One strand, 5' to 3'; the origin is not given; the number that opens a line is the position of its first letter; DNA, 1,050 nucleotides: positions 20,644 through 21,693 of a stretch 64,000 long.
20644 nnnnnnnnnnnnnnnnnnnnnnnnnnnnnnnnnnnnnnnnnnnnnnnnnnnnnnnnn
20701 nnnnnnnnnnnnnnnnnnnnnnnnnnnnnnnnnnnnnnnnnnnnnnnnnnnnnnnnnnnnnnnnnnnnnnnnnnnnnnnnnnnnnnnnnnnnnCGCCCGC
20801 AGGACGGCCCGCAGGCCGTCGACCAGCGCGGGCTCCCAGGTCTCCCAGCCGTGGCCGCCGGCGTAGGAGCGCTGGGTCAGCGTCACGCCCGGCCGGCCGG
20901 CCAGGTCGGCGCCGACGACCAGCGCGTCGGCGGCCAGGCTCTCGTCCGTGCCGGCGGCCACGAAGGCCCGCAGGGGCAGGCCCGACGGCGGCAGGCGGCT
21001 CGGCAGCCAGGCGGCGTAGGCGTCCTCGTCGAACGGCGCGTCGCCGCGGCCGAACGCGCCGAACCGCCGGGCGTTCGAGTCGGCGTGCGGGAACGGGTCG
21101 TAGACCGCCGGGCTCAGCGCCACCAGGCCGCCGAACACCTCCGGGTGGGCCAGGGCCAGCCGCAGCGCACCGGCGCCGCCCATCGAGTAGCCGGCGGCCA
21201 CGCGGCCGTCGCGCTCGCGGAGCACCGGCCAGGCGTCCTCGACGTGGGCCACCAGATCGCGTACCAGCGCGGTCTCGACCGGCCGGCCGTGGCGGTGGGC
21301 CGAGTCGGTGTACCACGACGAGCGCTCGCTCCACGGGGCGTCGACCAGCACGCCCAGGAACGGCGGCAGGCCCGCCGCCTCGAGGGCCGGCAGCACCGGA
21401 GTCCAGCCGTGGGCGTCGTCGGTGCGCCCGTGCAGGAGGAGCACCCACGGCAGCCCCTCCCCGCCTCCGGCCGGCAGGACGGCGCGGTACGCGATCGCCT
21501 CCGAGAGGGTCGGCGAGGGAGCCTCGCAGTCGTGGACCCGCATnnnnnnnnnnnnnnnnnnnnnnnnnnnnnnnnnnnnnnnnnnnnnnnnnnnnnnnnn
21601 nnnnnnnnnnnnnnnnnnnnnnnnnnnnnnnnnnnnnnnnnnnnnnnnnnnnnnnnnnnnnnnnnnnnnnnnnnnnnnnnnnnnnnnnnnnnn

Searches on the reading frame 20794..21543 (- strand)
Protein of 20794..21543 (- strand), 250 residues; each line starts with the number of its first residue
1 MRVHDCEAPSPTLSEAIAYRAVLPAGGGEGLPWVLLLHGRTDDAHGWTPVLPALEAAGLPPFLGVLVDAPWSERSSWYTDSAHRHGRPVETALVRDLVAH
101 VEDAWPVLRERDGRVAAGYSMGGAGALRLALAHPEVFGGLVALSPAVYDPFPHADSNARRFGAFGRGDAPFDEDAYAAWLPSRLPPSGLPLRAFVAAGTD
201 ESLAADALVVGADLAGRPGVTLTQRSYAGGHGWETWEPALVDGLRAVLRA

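Call 46: search_protein_families(library=ncbifam, proteins=[window:20794-21543:-], max_evalue=0.00001)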
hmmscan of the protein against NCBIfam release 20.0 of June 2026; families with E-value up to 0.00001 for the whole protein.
window:20794-21543:- (250 aa): 3 families
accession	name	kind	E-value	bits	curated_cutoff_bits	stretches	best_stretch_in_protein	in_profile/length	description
NF007758.0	PRK10439.1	equivalog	4.4e-12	45.7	222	1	32-249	214-412/418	enterochelin esterase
NF050058.1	e_dPHAscl_type1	hypoth_equivalog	6.6e-09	35.6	150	1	16-155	7-147/276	extracellular catalytic domain type 1 short-chain-length polyhydroxyalkanoate depolymerase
TIGR02821.1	fghA_ester_D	equivalog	1.2e-06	28.3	281.7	1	89-147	117-173/275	S-formylglutathione hydrolase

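Call 47: search_protein_families(library=pfam, proteins=[window:20794-21543:-], max_evalue=0.00001)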
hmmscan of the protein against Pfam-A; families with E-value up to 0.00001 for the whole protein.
window:20794-21543:- (250 aa): 3 families
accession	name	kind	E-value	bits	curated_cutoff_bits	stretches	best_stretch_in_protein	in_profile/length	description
PF00756.26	Esterase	-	1.4e-15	58.2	22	1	11-245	2-249/251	Putative esterase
PF00561.26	Abhydrolase_1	-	1.2e-07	32.1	25.8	1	32-160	1-115/245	alpha/beta hydrolase fold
PF12146.15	Hydrolase_4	-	1.2e-06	28.4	27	1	87-149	52-113/239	Serine aminopeptidase, S33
